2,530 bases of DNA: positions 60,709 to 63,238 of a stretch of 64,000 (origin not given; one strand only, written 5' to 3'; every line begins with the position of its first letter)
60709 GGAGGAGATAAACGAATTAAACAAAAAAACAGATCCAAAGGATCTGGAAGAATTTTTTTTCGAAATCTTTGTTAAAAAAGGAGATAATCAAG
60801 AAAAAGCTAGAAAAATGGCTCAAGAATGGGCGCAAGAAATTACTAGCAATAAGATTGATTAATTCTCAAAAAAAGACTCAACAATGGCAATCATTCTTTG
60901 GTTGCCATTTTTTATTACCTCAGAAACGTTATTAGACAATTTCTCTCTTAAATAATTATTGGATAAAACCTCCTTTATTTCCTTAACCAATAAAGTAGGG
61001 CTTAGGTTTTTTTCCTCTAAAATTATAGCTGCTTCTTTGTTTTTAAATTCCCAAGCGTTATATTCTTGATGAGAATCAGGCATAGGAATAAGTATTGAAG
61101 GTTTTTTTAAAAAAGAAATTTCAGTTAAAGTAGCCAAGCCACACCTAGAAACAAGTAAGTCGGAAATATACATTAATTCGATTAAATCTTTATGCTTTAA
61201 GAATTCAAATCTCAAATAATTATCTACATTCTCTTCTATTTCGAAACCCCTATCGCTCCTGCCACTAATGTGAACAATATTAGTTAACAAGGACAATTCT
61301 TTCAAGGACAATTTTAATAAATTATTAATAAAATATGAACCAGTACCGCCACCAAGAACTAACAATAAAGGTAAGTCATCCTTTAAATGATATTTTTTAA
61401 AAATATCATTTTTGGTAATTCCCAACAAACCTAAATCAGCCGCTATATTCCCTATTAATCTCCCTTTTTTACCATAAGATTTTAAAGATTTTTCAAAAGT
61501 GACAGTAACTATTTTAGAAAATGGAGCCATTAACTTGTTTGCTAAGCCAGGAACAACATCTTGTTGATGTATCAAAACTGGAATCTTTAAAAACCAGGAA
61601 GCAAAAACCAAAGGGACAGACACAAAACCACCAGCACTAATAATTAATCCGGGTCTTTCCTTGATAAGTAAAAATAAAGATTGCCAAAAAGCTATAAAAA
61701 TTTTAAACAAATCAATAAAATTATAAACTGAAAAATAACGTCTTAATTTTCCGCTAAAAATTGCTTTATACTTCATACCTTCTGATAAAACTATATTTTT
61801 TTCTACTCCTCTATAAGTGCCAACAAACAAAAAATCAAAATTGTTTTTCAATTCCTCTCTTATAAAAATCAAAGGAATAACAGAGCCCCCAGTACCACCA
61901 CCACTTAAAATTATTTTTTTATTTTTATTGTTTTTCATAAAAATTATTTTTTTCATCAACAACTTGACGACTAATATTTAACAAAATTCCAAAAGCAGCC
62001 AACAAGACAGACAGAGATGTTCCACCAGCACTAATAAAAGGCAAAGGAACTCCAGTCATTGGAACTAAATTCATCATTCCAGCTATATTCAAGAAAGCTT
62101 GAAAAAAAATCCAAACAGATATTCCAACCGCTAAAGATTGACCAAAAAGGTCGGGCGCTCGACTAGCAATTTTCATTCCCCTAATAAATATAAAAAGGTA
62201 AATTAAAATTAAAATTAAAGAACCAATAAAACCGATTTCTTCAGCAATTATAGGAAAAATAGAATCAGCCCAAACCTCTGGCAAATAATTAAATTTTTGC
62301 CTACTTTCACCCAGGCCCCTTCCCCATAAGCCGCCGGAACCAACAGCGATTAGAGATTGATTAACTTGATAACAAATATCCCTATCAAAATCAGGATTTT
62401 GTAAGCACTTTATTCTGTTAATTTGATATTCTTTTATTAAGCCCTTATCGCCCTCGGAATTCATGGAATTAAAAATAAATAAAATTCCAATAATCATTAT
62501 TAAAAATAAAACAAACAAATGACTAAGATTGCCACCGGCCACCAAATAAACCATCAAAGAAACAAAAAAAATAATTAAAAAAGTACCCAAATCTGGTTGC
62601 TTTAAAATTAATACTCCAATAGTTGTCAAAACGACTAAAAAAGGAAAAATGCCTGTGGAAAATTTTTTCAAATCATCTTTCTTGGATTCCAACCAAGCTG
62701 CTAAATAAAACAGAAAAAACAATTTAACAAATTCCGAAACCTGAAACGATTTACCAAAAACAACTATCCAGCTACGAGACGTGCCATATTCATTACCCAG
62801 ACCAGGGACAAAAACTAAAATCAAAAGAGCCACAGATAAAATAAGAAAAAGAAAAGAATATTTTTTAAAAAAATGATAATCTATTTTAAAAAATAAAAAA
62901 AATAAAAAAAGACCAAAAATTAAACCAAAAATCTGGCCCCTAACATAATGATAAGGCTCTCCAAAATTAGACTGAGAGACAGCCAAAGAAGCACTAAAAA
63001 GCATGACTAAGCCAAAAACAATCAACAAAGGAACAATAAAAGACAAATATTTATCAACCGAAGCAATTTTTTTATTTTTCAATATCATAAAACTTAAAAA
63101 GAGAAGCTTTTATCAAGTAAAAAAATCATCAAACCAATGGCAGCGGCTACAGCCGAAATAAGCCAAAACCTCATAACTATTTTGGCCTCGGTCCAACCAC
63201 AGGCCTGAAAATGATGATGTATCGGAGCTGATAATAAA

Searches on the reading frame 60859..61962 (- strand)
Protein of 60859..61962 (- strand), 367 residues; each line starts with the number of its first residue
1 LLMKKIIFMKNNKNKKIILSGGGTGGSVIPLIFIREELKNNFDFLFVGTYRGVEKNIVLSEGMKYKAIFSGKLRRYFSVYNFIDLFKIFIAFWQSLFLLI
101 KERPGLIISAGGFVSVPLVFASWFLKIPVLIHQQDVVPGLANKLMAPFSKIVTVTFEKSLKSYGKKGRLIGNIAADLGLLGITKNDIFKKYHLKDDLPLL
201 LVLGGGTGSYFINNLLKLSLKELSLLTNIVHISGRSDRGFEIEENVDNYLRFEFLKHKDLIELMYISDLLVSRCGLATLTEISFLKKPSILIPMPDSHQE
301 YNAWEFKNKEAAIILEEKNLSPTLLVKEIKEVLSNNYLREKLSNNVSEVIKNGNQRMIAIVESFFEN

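Call 28: search_protein_families(library=pfam, proteins=[window:60859-61962:-], max_evalue=0.001)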
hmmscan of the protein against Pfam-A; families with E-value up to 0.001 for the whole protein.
window:60859-61962:- (367 aa): 3 families
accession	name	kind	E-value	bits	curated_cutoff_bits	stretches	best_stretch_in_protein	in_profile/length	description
PF03033.26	Glyco_transf_28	-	2.7e-28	99.2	26.2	1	17-151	1-136/139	Glycosyltransferase family 28 N-terminal domain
PF04101.22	Glyco_tran_28_C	-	3.1e-24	86.3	22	1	200-345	2-154/166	Glycosyltransferase family 28 C-terminal domain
PF08660.17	Alg14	-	0.00078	19.9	27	0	85-132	75-122/171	Oligosaccharide biosynthesis protein Alg14 like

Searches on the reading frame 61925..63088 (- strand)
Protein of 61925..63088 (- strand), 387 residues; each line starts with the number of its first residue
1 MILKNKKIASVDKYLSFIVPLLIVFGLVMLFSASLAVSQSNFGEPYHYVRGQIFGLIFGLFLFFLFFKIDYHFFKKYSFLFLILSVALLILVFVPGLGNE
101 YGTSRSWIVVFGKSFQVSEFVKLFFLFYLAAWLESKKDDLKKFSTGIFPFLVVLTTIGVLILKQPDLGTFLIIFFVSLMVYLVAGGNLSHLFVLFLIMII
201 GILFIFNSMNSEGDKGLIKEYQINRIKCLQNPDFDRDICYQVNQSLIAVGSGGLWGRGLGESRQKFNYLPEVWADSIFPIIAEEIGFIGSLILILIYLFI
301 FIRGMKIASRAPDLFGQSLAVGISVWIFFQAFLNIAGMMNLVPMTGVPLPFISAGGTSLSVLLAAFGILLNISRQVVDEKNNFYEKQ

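Call 28: search_protein_families(library=pfam, proteins=[window:61925-63088:-], max_evalue=0.001)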
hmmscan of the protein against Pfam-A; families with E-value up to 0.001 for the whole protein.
window:61925-63088:- (387 aa): 1 family
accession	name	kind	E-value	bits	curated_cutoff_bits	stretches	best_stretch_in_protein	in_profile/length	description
PF01098.24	FTSW_RODA_SPOVE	-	8.6e-94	314.9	26.4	1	16-375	5-353/356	Cell cycle protein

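Call 81: find_encoding_contigs(protein=window:61925-63088:-, flank=10000, max_places=1)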
Protein window:61925-63088:- (387 aa): 6 contigs read that carry it; 1 place shown.
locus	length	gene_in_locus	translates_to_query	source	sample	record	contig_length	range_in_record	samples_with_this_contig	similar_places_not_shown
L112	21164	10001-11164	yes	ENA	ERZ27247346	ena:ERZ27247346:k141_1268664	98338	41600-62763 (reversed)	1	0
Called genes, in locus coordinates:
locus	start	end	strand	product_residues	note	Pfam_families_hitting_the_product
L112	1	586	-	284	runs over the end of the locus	PF01791:DeoC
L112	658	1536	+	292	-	-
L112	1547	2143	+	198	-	PF00081:Sod_Fe_N, PF02777:Sod_Fe_C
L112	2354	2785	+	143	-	PF02381:MraZ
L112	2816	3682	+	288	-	PF01795:Methyltransf_5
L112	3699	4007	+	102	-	-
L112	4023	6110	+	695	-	PF03717:PBP_dimer (faint), PF00905:Transpeptidase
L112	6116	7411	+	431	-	PF08245:Mur_ligase_M, PF02875:Mur_ligase_C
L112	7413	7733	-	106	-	PF10066:DUF2304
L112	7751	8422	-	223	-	PF00535:Glycos_transf_2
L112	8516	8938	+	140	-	-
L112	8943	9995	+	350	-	PF10555:MraY_sig1 (faint), PF00953:Glycos_transf_4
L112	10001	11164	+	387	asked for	PF01098:FTSW_RODA_SPOVE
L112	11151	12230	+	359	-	PF03033:Glyco_transf_28, PF04101:Glyco_tran_28_C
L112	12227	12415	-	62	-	-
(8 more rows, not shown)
